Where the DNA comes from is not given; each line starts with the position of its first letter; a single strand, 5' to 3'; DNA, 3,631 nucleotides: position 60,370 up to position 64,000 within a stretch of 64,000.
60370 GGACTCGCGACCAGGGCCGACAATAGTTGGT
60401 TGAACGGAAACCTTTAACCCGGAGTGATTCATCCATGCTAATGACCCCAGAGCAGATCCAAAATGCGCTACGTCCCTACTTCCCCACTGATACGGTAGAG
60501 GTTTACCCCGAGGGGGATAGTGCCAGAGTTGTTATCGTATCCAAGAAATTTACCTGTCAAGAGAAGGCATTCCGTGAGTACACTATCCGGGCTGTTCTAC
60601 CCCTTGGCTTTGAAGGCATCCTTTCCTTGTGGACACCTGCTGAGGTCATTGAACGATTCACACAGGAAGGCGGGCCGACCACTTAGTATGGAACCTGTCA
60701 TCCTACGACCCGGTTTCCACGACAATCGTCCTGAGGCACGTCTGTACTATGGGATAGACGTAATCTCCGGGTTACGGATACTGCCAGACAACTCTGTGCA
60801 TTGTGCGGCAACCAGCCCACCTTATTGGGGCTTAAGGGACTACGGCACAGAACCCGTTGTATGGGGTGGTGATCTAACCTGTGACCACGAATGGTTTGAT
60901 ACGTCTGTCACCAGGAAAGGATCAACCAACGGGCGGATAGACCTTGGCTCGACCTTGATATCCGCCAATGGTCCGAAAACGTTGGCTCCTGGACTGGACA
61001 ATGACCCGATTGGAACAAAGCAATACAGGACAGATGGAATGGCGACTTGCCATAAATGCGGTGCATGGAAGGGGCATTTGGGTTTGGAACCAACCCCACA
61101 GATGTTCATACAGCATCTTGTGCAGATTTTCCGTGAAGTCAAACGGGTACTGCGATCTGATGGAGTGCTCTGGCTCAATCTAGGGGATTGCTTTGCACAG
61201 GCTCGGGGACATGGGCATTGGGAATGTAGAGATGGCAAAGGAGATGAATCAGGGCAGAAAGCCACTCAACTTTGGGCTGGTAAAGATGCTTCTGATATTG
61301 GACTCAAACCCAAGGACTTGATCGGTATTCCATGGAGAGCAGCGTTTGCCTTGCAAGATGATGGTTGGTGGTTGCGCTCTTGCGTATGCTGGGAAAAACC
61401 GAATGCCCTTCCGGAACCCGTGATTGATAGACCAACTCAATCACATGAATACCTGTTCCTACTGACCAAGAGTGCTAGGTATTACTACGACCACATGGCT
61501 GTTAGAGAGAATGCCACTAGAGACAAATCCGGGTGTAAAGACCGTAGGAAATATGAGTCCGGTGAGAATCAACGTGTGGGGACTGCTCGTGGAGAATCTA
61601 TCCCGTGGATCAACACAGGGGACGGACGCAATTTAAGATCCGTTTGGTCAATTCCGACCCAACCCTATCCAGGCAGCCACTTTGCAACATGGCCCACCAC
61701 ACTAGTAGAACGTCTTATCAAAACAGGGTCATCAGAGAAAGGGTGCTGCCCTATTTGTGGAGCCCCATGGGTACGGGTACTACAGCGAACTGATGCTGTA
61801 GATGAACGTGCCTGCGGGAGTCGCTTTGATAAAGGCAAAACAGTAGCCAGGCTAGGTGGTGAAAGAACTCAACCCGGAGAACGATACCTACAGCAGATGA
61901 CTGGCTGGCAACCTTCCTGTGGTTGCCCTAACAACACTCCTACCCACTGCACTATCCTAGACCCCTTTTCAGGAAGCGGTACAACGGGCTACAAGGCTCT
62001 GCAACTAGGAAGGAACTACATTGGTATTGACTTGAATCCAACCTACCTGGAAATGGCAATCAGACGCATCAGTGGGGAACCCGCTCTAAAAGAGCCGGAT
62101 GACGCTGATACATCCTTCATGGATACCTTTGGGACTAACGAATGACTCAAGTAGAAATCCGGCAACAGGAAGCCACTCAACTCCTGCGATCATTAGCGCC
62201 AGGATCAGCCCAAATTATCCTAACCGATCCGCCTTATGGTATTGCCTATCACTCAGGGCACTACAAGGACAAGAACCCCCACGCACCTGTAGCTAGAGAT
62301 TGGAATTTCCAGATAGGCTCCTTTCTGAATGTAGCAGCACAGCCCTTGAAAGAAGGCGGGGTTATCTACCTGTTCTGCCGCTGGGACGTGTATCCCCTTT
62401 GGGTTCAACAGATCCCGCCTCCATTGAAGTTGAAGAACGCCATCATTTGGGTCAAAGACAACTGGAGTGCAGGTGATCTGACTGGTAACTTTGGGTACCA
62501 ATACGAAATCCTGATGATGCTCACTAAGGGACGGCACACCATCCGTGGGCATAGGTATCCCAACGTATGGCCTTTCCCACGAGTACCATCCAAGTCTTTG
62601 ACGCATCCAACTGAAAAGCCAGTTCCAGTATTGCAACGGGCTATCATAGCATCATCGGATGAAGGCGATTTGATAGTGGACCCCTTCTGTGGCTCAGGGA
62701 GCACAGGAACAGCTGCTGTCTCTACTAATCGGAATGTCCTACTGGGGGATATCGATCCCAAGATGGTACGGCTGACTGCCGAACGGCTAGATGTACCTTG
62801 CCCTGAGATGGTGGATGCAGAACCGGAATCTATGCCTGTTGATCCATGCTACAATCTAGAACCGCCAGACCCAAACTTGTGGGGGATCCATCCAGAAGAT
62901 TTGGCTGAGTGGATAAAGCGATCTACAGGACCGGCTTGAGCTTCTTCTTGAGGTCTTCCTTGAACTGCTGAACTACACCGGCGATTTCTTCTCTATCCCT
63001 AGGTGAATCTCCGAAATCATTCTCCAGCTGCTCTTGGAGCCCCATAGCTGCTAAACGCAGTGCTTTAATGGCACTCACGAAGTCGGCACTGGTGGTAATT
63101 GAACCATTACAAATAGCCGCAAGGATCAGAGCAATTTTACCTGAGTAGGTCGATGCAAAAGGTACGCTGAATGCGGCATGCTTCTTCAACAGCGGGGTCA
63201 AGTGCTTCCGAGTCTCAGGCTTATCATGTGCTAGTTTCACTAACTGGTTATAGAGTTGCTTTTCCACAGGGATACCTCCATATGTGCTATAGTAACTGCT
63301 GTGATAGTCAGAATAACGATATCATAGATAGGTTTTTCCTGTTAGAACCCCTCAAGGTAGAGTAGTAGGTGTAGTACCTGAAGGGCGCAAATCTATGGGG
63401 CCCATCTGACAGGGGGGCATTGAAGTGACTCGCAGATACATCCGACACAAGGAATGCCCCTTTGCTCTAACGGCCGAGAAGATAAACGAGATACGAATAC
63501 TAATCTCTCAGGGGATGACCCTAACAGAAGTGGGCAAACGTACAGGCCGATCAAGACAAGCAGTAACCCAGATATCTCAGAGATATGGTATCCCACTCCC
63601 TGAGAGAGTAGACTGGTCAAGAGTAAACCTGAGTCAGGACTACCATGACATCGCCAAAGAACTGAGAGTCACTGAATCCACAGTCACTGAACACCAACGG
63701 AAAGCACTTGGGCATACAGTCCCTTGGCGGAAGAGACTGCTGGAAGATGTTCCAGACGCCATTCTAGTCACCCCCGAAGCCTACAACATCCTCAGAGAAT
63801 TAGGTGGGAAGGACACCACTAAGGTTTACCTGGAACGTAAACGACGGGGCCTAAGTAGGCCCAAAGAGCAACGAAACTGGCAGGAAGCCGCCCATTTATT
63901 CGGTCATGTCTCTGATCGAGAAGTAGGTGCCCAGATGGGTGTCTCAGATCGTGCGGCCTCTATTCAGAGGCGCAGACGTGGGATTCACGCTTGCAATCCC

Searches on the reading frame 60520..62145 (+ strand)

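Call 11: search_protein_families(library=pfam, proteins=[window:60520-62145:+], max_evalue=0.001)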
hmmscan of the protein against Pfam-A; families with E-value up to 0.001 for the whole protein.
window:60520-62145:+ (541 aa): 1 family
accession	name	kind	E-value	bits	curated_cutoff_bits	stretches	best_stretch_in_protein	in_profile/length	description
PF01555.25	N6_N4_Mtase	-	2.4e-34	119.7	26.7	2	93-407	1-182/221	DNA methylase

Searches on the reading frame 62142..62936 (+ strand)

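Call 77: search_protein_families(library=pfam, proteins=[window:62142-62936:+], max_evalue=0.01)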
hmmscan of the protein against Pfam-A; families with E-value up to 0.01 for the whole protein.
window:62142-62936:+ (265 aa): 4 families
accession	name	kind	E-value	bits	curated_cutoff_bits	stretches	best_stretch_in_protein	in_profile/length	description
PF01555.25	N6_N4_Mtase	-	9.2e-30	104.7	26.7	1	24-213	2-220/221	DNA methylase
PF01170.24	UPF0020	-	2.8e-07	30.8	22.3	0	170-187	24-41/197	RMKL-like, methyltransferase domain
PF03602.21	Cons_hypoth95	-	0.0003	21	24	0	167-214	34-82/182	Conserved hypothetical protein 95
PF02086.21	MethyltransfD12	-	0.00064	20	22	1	170-211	18-57/253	D12 class N6 adenine-specific DNA methyltransferase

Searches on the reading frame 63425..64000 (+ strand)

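Call 77: search_protein_families(library=pfam, proteins=[window:63425-64000:+], max_evalue=0.01)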
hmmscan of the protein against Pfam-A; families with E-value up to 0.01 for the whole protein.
window:63425-64000:+ (192 aa): 10 families
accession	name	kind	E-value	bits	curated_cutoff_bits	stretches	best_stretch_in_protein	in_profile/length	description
PF13384.12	HTH_23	-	1.4e-08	34.7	24.6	1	26-54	13-41/50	Homeodomain-like domain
PF04545.22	Sigma70_r4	-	1.4e-07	31.3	24.1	0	29-52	19-42/50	Sigma-70, region 4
PF02796.21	HTH_7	-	0.00016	22.2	23.8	1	15-47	6-38/45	Helix-turn-helix domain of resolvase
PF13936.12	HTH_38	-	0.00016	21.8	27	1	15-45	5-35/44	Helix-turn-helix domain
PF15978.11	TnsD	-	0.0007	19.2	32.4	1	28-164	157-258/355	Tn7-like transposition protein D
PF13518.12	HTH_28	-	0.00082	19.9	25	0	28-54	10-36/52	Helix-turn-helix domain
PF01381.28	HTH_3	-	0.0022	18.4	23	0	24-50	5-29/55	Helix-turn-helix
PF04967.18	HTH_10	-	0.003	17.8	23.1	0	74-95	27-48/53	HTH DNA binding domain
PF08281.18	Sigma70_r4_2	-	0.0053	16.8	25.7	0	72-89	28-45/54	Sigma-70, region 4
PF13404.12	HTH_AsnC-type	-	0.0058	16.9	27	0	73-88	20-35/42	AsnC-type helix-turn-helix domain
